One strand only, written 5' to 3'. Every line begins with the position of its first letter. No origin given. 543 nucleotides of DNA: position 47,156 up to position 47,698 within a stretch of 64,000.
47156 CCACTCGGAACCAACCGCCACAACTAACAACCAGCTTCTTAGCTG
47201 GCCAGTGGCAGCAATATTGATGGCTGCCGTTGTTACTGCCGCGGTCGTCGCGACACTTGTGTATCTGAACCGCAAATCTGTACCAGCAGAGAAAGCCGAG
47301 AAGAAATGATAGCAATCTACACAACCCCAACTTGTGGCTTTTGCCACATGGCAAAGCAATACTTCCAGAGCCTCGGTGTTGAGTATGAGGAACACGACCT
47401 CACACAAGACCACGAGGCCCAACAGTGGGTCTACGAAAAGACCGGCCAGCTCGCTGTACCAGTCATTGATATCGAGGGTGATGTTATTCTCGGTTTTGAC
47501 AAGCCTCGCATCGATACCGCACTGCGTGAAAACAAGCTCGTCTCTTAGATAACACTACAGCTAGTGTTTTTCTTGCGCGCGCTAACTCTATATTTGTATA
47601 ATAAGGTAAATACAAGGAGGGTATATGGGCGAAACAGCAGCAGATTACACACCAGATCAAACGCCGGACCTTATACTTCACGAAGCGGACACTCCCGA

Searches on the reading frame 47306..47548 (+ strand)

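Call 69: search_protein_families(library=pfam, proteins=[window:47306-47548:+], max_evalue=0.001)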
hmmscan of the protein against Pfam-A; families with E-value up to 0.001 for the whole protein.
window:47306-47548:+ (80 aa): 3 families
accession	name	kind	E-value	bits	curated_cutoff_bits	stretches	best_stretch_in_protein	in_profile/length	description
PF00462.30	Glutaredoxin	-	2.6e-20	72.8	22.9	1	2-61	1-60/60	Glutaredoxin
PF13417.12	GST_N_3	-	1.2e-05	26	22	1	5-61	2-57/75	Glutathione S-transferase, N-terminal domain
PF05768.20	Glrx-like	-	0.00061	20.5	26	1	2-71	2-69/77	Glutaredoxin-like domain (DUF836)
